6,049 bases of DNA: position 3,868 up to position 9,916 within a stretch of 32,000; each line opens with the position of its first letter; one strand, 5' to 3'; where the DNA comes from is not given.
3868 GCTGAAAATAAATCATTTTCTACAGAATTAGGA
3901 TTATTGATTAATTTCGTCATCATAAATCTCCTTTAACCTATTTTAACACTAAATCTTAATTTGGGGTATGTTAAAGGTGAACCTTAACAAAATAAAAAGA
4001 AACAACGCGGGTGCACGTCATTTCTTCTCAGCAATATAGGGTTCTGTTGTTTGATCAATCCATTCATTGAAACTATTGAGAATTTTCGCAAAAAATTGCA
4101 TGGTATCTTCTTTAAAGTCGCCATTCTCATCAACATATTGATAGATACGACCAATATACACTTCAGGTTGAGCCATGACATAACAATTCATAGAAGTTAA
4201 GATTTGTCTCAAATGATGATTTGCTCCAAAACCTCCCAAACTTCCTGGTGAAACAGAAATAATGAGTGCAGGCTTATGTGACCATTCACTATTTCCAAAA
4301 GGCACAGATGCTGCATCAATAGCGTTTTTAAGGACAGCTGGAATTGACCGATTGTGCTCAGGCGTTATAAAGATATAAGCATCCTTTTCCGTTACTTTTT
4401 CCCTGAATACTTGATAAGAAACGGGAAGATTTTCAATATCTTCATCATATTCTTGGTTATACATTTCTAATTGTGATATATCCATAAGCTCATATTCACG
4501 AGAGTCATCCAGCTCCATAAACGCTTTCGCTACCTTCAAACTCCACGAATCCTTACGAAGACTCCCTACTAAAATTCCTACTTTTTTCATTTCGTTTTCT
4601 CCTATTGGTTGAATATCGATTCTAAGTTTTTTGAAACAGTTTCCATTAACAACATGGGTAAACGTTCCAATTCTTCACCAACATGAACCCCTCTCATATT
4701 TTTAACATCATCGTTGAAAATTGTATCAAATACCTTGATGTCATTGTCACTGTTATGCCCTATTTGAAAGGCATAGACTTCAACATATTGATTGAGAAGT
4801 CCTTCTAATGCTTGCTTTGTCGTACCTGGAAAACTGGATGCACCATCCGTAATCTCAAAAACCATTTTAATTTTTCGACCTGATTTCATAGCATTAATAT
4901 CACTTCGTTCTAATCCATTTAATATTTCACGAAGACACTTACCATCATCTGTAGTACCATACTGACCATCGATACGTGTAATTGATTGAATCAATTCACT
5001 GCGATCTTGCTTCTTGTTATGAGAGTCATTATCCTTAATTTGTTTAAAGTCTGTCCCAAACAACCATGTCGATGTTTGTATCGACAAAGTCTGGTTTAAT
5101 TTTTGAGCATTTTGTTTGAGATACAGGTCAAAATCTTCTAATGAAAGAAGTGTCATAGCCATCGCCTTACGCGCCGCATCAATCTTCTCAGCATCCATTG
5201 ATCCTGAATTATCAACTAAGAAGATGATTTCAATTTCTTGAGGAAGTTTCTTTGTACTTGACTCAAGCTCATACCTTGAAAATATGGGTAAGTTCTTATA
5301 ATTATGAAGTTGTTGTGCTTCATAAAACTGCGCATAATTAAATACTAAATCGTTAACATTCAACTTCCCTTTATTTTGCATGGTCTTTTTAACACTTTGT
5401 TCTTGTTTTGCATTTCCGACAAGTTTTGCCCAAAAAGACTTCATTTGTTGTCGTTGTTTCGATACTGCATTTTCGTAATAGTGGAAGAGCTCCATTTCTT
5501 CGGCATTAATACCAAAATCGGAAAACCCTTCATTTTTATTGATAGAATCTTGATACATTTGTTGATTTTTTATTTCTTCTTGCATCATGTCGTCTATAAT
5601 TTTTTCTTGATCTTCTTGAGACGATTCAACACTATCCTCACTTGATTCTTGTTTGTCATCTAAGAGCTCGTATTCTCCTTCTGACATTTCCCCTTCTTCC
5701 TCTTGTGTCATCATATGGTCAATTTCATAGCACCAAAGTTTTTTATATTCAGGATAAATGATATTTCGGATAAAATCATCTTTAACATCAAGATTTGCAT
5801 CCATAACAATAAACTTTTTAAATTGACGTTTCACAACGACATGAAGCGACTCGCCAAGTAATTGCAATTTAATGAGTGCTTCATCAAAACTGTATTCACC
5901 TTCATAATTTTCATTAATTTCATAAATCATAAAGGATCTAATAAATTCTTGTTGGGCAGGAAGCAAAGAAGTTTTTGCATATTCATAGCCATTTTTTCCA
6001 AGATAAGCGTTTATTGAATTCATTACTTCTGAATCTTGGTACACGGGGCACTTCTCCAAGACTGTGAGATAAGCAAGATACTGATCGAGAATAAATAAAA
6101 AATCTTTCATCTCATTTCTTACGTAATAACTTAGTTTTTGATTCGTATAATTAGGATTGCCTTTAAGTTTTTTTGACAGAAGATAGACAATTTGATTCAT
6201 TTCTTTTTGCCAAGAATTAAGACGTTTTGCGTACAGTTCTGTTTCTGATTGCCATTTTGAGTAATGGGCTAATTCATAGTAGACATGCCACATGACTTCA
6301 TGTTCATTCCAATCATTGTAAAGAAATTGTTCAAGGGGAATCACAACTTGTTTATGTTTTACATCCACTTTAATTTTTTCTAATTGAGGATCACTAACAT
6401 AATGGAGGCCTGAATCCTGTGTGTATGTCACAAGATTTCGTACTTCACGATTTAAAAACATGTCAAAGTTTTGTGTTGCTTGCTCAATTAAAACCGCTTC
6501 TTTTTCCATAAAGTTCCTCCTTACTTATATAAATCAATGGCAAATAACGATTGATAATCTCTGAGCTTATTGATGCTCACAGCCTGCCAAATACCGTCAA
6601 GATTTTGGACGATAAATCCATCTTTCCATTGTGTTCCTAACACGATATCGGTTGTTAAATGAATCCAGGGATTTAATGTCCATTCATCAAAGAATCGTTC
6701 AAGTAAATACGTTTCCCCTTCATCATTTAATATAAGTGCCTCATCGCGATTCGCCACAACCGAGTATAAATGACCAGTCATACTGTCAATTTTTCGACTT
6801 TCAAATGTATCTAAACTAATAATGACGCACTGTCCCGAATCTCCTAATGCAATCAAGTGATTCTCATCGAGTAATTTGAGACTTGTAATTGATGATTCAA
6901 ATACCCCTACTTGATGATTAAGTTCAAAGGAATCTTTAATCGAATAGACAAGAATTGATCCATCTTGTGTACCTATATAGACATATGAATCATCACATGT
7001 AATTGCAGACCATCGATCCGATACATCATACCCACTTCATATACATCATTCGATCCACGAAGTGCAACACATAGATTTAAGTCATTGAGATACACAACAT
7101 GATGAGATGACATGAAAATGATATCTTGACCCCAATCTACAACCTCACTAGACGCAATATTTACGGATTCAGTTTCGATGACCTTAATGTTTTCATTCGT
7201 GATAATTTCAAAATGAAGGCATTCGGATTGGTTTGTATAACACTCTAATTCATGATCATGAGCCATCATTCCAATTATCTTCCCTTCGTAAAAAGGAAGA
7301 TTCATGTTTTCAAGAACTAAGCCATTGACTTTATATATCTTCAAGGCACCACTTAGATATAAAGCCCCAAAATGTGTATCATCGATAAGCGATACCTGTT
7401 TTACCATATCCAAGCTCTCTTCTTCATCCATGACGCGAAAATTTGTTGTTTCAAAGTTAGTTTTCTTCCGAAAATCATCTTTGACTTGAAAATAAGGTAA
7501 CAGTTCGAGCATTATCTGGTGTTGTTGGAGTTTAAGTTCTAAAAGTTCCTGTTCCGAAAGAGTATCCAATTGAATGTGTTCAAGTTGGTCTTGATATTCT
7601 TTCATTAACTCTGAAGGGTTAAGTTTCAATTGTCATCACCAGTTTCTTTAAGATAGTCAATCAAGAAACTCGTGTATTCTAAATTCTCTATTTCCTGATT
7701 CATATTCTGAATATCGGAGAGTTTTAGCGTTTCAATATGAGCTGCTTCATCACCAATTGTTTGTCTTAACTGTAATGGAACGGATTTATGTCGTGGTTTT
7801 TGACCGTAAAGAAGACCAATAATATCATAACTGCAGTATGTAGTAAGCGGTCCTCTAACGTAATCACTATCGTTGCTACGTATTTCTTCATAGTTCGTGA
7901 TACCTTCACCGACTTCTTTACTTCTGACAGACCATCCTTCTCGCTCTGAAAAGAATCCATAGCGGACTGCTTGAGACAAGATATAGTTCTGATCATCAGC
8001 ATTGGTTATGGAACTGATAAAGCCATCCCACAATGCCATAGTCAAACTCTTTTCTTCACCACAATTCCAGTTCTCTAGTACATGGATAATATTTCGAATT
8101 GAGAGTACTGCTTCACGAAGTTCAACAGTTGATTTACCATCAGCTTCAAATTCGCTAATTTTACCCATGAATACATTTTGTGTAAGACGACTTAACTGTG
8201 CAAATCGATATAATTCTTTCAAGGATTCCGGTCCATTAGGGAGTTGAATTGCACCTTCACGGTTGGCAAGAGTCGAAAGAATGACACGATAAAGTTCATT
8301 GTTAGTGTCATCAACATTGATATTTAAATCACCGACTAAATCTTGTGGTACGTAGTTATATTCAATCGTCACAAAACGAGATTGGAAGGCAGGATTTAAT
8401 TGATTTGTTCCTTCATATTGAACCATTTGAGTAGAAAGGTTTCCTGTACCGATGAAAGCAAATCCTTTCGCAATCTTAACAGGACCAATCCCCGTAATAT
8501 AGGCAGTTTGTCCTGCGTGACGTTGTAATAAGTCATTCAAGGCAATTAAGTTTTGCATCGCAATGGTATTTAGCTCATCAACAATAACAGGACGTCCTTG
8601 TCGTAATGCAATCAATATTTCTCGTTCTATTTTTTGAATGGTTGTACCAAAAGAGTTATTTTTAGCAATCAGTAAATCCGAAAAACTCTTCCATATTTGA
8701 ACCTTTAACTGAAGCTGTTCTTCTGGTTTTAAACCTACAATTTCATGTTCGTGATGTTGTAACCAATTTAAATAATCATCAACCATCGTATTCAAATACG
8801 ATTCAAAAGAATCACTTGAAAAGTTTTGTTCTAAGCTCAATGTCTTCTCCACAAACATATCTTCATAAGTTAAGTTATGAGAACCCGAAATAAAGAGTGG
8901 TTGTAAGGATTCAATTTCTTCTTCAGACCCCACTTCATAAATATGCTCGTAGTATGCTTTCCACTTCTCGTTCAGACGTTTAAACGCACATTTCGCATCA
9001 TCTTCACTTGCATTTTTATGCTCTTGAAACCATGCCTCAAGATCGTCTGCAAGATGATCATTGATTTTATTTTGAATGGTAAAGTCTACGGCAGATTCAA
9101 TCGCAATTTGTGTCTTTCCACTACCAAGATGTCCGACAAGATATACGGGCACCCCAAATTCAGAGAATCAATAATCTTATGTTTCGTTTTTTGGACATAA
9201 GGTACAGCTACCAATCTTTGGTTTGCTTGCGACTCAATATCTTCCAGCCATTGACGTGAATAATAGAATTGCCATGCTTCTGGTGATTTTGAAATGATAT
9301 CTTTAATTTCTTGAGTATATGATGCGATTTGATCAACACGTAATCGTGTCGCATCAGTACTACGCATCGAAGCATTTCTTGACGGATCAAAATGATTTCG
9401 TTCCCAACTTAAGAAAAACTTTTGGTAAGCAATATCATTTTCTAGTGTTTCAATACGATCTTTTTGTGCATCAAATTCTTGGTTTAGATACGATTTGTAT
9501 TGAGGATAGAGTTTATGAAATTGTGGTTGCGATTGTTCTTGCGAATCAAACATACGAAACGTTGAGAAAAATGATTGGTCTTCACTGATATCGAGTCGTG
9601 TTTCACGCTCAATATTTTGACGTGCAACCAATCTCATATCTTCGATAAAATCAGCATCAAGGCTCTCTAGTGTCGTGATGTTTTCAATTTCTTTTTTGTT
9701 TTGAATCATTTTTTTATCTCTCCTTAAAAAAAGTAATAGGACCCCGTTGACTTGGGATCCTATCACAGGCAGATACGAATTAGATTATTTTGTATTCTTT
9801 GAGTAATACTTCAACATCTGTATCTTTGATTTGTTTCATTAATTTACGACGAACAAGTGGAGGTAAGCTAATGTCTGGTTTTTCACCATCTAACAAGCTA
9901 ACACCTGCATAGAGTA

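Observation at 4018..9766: Four-gene cassette: expanded AAA_5/MoxR-type ATPase, beta-propeller-like protein, D/E-rich VWA(MIDAS) protein and FMN reductase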

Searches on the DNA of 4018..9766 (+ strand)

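Call 6: search_dna_similar(query=window:4018-9766:+, collection=plasmids, mode=near)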
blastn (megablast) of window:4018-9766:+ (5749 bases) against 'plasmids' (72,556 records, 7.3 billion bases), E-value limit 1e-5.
No match.
